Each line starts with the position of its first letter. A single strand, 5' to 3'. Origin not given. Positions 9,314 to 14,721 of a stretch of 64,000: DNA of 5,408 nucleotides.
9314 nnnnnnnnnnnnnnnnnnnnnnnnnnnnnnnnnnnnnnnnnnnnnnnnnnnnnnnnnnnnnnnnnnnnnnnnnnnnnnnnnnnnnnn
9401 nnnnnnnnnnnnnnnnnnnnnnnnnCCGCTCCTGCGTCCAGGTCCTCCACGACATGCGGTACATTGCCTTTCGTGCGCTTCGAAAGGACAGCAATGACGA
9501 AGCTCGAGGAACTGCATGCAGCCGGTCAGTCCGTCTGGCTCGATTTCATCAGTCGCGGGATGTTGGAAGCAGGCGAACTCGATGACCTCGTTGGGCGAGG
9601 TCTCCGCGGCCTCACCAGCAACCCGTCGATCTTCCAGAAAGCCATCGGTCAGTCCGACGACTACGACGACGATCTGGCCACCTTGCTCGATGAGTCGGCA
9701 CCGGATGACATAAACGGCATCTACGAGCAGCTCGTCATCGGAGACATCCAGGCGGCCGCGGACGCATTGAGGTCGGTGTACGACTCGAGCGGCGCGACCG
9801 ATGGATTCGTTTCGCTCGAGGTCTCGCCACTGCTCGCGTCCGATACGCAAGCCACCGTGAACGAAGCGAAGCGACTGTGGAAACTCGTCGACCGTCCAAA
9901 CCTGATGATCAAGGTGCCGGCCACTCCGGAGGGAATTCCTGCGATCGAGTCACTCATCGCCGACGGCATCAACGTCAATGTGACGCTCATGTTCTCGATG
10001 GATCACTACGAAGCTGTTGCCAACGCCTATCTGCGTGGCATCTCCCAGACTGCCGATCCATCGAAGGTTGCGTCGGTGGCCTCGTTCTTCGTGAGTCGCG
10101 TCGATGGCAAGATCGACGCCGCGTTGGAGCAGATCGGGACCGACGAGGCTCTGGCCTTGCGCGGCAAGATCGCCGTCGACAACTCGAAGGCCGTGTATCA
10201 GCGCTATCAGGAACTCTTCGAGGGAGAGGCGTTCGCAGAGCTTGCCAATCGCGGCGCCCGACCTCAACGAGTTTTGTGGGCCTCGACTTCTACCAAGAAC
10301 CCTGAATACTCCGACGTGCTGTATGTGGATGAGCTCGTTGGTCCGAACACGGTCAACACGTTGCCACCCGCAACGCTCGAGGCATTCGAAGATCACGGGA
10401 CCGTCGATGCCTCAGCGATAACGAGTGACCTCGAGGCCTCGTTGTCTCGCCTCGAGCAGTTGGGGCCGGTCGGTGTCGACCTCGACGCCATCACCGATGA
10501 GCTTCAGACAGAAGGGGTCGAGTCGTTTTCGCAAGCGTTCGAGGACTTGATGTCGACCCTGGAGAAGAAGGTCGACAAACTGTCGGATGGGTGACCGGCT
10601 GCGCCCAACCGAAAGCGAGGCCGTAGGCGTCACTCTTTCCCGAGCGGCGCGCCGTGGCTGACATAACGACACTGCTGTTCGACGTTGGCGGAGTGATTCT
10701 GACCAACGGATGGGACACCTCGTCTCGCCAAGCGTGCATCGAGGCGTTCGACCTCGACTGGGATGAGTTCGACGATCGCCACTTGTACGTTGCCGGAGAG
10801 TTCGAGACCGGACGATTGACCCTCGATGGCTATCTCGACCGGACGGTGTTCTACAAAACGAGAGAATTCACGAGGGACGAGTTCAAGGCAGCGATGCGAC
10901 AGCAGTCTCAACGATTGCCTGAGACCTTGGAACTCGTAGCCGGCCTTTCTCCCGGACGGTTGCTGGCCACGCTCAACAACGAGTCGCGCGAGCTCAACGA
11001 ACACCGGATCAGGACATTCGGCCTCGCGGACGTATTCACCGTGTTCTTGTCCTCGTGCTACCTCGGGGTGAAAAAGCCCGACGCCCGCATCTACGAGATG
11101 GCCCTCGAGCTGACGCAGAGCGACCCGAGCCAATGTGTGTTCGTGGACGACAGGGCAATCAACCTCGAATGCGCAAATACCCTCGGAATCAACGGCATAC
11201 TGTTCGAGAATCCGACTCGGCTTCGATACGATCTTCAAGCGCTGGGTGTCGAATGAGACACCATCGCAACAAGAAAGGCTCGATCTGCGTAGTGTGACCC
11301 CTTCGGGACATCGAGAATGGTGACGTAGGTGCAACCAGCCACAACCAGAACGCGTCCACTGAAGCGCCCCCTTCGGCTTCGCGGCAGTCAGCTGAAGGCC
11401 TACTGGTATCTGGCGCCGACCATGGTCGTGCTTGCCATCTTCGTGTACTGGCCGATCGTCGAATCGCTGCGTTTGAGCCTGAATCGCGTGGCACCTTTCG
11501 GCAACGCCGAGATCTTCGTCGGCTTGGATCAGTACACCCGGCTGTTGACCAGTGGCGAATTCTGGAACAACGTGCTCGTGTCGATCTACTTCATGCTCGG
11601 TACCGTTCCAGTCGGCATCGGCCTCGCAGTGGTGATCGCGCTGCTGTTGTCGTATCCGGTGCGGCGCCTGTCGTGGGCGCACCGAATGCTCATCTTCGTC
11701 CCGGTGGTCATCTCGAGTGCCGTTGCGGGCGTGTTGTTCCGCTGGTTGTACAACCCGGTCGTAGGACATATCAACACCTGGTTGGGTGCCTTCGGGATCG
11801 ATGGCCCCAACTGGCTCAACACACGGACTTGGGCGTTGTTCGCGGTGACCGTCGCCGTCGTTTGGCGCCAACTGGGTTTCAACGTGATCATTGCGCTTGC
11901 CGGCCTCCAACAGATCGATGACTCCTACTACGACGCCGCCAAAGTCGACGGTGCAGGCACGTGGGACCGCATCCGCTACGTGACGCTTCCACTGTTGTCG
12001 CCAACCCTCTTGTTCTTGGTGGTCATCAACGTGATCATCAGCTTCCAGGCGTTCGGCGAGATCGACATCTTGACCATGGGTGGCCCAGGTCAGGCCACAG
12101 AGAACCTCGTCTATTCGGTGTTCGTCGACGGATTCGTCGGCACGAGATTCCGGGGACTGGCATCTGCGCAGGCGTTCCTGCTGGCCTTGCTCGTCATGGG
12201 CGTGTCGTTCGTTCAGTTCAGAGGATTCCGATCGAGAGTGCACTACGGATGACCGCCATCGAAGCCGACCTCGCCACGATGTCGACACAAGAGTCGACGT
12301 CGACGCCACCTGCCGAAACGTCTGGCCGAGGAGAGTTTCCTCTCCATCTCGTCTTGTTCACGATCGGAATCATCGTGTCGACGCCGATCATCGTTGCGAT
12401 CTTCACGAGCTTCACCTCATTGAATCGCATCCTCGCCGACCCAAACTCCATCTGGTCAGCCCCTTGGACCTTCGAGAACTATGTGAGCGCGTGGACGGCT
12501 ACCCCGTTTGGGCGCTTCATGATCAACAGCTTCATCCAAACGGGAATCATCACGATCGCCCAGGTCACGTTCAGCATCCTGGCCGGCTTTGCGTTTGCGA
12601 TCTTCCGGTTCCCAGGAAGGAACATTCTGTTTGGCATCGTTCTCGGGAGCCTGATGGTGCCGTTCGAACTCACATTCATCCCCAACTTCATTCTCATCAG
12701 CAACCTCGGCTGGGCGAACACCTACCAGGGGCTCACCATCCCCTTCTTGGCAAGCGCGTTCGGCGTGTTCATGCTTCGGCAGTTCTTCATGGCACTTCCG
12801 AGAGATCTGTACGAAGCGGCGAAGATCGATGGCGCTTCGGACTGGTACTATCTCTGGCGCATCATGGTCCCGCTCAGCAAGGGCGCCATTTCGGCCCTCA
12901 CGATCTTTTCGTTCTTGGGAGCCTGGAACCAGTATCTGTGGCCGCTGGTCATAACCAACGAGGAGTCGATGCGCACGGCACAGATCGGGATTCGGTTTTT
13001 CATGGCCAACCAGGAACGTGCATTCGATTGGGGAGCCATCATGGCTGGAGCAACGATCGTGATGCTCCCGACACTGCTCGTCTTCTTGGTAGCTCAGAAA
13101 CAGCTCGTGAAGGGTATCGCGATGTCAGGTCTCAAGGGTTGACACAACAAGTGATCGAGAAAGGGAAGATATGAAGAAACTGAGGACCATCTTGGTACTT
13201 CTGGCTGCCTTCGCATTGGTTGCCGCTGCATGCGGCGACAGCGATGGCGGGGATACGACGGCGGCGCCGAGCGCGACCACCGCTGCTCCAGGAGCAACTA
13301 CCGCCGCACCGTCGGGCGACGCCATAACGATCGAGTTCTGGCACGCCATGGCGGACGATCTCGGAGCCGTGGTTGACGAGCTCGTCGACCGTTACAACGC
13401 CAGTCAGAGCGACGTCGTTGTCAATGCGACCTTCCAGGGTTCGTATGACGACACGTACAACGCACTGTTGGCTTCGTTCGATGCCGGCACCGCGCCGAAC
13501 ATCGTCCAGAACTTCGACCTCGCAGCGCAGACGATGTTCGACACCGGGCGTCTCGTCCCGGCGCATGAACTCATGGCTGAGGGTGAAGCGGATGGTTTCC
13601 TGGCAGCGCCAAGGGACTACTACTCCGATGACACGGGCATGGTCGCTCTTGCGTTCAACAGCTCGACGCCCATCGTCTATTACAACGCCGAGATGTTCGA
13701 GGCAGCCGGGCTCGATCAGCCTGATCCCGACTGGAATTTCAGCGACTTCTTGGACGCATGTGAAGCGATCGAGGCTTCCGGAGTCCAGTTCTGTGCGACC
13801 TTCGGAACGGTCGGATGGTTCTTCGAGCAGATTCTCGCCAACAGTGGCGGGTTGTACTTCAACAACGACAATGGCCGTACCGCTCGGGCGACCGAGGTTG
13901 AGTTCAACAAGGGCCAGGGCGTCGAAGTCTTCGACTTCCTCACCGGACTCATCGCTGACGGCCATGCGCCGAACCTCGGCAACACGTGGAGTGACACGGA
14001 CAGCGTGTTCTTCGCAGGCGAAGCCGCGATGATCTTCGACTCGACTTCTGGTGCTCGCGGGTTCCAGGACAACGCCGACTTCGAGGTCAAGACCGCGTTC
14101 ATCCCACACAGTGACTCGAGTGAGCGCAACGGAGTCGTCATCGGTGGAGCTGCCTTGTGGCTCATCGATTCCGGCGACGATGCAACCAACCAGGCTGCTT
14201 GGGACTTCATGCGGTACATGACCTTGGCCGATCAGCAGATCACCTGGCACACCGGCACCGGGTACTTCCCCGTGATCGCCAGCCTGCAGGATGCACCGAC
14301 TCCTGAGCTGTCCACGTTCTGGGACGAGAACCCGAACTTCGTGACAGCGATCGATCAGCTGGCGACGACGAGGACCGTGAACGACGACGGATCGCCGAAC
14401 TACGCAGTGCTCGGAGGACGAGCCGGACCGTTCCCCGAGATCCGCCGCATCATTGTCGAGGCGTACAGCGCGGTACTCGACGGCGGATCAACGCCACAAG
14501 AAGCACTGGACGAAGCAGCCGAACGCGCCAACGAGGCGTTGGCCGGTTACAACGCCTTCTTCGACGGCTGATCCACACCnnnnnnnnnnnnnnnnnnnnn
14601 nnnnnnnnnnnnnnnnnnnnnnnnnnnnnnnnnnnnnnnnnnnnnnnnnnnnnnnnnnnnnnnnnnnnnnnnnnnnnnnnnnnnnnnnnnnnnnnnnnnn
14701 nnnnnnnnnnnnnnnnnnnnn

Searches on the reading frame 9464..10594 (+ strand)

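Call 38: search_protein_families(library=pfam, proteins=[window:9464-10594:+], max_evalue=0.0001)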
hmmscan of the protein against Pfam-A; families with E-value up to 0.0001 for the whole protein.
window:9464-10594:+ (376 aa): 1 family
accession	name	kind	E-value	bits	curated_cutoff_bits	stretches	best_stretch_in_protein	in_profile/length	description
PF00923.25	TAL_FSA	-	1.3e-84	284.3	27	1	24-365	1-284/285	Transaldolase/Fructose-6-phosphate aldolase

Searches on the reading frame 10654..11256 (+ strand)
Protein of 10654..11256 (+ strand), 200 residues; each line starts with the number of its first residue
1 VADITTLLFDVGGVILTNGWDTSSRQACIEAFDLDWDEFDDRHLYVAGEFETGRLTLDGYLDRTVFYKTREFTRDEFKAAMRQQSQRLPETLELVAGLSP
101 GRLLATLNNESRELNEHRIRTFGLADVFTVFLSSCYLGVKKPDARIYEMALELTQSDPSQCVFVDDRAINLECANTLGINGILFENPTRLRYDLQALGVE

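Call 38: search_protein_families(library=pfam, proteins=[window:10654-11256:+], max_evalue=0.0001)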
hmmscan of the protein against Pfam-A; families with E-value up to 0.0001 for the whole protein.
window:10654-11256:+ (200 aa): 2 families
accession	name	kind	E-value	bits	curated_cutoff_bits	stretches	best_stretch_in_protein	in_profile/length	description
PF00702.32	Hydrolase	-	5.6e-12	46.9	26.4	1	5-172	2-185/191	haloacid dehalogenase-like hydrolase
PF13419.12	HAD_2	-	6.1e-11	43.2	23.8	1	68-182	60-176/178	Haloacid dehalogenase-like hydrolase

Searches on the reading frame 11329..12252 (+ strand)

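Call 38: search_protein_families(library=pfam, proteins=[window:11329-12252:+], max_evalue=0.0001)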
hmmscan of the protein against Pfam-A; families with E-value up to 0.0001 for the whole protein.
window:11329-12252:+ (307 aa): 1 family
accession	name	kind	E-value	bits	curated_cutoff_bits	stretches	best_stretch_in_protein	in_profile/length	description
PF00528.27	BPD_transp_1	-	6.5e-15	55.8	26.4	1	96-293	1-170/184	Binding-protein-dependent transport system inner membrane component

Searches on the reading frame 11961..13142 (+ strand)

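Call 41: search_protein_families(library=pfam, proteins=[window:11961-13142:+], max_evalue=0.0001)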
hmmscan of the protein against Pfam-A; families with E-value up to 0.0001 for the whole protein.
window:11961-13142:+ (393 aa): 1 family
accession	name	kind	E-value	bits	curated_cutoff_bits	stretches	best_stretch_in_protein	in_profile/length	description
PF00528.27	BPD_transp_1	-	1.4e-20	74.3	26.4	1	206-386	2-182/184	Binding-protein-dependent transport system inner membrane component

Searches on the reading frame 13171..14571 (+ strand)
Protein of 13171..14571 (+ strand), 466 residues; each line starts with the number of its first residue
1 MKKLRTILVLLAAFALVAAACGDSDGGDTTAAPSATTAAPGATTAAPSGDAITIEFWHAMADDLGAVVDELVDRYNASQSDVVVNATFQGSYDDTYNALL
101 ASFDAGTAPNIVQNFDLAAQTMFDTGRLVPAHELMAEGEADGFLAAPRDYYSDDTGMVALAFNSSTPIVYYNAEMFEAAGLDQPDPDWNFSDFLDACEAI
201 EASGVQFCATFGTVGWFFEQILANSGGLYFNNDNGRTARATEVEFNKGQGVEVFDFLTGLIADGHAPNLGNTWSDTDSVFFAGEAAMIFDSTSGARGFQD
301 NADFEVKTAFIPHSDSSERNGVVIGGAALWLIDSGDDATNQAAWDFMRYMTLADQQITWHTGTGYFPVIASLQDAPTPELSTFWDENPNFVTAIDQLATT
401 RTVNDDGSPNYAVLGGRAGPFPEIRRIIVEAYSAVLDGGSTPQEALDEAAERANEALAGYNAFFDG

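Call 38: search_protein_families(library=pfam, proteins=[window:13171-14571:+], max_evalue=0.0001)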
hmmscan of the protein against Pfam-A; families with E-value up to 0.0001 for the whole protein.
window:13171-14571:+ (466 aa): 2 families
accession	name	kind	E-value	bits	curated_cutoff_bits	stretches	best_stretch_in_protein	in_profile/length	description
PF13416.11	SBP_bac_8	-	3.5e-37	129.2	27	1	70-377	1-270/279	Bacterial extracellular solute-binding protein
PF01547.30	SBP_bac_1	-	1.4e-26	94.7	26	1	65-356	7-306/307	Bacterial extracellular solute-binding protein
